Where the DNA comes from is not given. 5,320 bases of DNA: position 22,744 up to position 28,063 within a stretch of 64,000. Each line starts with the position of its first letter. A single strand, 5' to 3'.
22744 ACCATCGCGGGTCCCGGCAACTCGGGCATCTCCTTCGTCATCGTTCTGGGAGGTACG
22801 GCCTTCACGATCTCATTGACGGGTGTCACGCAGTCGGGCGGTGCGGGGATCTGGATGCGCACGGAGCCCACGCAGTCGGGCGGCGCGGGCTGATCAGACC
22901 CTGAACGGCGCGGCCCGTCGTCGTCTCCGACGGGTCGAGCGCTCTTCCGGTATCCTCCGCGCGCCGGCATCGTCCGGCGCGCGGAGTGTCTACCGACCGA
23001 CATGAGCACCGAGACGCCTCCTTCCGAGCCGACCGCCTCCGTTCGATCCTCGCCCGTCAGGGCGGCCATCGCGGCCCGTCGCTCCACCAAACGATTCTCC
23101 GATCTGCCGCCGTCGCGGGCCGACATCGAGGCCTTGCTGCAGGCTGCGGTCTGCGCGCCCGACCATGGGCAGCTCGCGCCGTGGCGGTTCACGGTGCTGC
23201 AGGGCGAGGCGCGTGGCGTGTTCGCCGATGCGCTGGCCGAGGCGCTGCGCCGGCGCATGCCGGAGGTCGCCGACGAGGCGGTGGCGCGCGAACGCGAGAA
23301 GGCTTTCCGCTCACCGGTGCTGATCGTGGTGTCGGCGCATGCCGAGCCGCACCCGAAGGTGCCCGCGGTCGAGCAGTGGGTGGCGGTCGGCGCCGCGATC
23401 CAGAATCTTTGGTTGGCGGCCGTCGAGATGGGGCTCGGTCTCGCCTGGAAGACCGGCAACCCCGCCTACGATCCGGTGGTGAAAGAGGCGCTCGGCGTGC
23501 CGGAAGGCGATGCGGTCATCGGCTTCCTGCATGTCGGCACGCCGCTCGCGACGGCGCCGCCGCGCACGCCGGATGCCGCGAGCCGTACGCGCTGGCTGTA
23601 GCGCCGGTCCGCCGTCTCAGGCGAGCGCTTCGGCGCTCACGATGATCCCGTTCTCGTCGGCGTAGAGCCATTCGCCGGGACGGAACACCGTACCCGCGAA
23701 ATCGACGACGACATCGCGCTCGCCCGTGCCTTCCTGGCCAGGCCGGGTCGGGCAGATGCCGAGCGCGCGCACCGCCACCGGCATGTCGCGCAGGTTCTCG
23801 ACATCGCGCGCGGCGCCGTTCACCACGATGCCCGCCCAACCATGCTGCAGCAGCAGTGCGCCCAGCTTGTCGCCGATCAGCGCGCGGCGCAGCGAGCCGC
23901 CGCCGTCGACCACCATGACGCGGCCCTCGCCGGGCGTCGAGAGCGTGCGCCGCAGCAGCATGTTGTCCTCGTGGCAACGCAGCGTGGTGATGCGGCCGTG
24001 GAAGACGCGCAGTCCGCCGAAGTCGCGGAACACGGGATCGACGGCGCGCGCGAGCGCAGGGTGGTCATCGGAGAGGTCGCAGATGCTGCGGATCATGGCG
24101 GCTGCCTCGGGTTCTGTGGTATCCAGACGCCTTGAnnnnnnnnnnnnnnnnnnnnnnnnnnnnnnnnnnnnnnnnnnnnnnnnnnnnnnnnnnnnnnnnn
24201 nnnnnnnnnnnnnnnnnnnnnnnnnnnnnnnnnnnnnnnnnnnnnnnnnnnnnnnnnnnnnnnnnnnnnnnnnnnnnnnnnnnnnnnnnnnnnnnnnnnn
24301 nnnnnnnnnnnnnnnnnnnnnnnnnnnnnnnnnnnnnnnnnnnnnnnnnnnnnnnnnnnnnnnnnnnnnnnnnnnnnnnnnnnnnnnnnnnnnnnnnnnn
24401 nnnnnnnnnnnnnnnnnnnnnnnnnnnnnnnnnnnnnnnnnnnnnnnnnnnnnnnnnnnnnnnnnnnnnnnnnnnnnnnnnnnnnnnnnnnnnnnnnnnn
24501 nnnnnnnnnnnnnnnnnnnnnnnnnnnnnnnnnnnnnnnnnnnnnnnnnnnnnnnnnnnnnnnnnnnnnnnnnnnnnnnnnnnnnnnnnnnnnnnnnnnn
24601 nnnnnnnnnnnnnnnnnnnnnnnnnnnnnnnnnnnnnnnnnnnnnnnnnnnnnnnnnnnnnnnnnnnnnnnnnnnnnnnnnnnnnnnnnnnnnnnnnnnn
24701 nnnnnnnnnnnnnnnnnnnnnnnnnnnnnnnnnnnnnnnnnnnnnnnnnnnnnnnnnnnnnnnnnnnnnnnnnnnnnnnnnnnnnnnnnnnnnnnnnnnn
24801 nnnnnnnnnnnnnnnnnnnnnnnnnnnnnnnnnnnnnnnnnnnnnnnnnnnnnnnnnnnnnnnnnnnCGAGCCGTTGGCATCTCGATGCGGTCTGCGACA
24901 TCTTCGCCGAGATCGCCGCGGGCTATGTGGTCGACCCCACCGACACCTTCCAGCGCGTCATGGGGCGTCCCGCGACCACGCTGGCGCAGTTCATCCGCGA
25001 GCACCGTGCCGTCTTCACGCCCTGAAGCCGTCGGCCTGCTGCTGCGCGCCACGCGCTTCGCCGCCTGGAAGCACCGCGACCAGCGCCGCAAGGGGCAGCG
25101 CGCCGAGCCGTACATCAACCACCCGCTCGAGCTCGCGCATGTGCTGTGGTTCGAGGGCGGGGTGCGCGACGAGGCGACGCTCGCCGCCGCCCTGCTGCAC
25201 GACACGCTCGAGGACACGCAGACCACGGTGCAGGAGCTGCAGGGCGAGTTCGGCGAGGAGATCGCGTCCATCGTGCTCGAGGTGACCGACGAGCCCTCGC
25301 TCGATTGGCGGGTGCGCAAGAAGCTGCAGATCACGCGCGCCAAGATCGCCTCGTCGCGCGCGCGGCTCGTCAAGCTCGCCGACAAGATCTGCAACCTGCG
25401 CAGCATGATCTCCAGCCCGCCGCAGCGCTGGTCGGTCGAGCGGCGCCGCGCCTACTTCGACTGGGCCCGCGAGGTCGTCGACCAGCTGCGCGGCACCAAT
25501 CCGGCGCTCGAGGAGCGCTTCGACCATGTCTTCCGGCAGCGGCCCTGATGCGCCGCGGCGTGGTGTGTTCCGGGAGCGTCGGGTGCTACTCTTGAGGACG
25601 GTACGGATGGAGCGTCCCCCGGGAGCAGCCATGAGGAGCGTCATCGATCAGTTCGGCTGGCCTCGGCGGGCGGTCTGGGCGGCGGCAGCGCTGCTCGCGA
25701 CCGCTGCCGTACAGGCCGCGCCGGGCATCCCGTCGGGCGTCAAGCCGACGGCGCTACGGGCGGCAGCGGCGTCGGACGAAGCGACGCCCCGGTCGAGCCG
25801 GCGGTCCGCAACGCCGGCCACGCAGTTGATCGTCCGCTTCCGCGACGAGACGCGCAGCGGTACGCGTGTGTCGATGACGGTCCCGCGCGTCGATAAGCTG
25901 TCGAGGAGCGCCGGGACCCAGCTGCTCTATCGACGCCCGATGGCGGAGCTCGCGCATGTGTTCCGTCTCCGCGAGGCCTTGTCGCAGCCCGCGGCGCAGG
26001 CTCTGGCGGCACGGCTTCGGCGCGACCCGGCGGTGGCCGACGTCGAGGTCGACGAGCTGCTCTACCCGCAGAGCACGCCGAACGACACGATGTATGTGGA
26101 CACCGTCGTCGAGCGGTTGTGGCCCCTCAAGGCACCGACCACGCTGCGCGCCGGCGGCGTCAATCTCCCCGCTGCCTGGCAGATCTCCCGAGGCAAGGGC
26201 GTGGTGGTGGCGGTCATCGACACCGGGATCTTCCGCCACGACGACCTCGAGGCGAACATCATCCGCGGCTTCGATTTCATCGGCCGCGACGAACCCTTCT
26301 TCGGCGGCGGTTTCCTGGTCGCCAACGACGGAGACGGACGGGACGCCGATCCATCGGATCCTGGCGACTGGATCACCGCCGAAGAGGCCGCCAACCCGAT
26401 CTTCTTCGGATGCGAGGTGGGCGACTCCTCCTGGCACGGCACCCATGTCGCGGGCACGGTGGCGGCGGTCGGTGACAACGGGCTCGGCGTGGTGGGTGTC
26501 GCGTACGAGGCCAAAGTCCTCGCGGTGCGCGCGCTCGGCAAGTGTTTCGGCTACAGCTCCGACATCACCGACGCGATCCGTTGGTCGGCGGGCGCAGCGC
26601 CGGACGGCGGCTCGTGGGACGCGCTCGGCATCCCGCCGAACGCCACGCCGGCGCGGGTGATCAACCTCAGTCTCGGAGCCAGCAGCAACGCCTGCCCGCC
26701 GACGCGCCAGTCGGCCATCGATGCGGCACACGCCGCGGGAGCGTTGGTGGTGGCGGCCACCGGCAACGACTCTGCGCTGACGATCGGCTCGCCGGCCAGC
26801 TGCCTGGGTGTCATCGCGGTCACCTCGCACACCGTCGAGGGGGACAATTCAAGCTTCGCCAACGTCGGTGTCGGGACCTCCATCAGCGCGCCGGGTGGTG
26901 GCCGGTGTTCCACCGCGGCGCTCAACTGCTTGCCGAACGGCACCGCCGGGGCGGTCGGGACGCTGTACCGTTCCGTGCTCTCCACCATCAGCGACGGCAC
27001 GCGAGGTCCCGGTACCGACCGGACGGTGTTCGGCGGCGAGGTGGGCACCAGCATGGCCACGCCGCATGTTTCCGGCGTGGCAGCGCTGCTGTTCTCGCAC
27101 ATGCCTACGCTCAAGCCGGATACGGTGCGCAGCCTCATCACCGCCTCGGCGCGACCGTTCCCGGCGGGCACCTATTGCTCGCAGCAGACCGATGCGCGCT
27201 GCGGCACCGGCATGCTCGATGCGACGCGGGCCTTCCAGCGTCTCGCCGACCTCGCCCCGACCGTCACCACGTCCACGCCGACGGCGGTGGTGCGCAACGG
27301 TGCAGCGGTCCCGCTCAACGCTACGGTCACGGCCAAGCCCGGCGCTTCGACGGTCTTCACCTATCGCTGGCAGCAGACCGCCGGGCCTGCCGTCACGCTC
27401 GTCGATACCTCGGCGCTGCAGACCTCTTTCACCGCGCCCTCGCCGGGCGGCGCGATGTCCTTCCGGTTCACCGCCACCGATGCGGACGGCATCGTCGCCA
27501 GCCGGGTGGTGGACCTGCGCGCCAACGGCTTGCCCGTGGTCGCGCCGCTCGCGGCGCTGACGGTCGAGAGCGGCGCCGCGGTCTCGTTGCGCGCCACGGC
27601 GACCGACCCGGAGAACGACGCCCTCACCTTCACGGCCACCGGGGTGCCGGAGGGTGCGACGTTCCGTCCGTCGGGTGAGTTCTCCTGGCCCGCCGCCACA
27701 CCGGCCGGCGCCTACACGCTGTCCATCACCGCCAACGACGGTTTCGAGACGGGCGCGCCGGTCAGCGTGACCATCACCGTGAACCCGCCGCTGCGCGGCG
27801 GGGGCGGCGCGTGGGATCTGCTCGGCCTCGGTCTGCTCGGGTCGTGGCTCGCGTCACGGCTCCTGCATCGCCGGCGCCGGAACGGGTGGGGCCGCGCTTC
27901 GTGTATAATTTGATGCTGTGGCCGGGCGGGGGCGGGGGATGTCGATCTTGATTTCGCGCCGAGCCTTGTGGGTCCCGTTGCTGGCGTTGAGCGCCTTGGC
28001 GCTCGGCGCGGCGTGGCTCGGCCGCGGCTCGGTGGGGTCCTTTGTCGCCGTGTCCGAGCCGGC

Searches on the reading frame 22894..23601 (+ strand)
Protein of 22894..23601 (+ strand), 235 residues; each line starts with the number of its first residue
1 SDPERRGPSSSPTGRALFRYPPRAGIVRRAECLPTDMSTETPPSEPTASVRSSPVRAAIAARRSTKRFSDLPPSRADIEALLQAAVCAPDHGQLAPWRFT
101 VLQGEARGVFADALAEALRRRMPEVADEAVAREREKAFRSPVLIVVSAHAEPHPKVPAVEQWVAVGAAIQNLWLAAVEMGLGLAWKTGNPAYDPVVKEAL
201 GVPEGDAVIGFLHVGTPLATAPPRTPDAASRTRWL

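Call 33: search_protein_families(library=pfam, proteins=[window:22894-23601:+], max_evalue=0.0001)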
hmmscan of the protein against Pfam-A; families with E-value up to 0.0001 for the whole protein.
window:22894-23601:+ (235 aa): 1 family
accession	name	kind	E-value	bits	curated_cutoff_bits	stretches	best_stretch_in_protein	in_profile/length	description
PF00881.29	Nitroreductase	-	6.7e-32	111.4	23.5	1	59-215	1-166/167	Nitroreductase family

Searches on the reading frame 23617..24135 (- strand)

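Call 33: search_protein_families(library=pfam, proteins=[window:23617-24135:-], max_evalue=0.0001)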
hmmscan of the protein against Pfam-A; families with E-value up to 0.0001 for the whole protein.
window:23617-24135:- (172 aa): 1 family
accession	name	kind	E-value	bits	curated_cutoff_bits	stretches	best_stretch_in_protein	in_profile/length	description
PF03737.21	RraA-like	-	2.1e-41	142.1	24.5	1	19-166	2-152/152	Aldolase/RraA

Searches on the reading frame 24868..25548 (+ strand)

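Call 33: search_protein_families(library=pfam, proteins=[window:24868-25548:+], max_evalue=0.0001)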
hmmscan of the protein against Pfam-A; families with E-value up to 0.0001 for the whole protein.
window:24868-25548:+ (226 aa): 2 families
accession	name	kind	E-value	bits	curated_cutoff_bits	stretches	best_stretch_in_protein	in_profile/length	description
PF13328.12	HD_4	-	1.6e-18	67.4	27.2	1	61-190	1-138/156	HD domain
PF01966.28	HD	-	3.6e-06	27.7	22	1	83-176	2-115/116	HD domain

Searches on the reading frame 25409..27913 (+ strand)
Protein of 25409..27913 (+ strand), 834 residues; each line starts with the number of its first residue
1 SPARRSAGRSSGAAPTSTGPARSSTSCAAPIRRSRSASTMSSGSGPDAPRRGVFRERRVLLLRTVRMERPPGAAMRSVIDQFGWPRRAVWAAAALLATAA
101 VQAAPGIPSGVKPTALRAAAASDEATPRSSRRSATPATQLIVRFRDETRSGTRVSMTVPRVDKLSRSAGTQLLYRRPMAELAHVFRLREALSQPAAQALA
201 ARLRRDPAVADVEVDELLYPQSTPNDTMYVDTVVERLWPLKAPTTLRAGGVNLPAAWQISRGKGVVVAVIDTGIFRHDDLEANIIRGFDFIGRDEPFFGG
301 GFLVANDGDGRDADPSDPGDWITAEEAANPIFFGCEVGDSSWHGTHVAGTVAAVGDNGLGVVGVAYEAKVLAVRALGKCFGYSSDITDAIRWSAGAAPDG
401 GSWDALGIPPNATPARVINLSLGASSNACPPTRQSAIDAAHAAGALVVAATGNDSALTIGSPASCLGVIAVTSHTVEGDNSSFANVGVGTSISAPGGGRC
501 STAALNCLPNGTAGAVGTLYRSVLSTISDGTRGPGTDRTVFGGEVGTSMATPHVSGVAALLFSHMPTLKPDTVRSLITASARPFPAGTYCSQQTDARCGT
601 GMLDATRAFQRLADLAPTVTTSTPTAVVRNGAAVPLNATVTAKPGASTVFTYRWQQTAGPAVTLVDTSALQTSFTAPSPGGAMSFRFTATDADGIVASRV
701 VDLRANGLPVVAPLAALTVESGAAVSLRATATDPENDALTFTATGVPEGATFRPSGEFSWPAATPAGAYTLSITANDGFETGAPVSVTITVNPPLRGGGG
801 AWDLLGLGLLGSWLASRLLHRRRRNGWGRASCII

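Call 33: search_protein_families(library=pfam, proteins=[window:25409-27913:+], max_evalue=0.0001)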
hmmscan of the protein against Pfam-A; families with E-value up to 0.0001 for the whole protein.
window:25409-27913:+ (834 aa): 4 families
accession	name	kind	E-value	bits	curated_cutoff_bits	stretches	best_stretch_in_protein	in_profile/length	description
PF00082.27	Peptidase_S8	-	9.4e-54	183.1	21.8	1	262-587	1-274/288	Subtilase family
PF05345.18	He_PIG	-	6.8e-09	36.5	24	1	709-792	2-96/96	Putative Ig domain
PF22352.2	K319L-like_PKD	-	1e-08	35.5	27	1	631-698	11-77/84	K319L-like, PKD domain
PF17963.7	Big_9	-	2.2e-07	32.1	23.6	1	706-790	1-89/89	Bacterial Ig domain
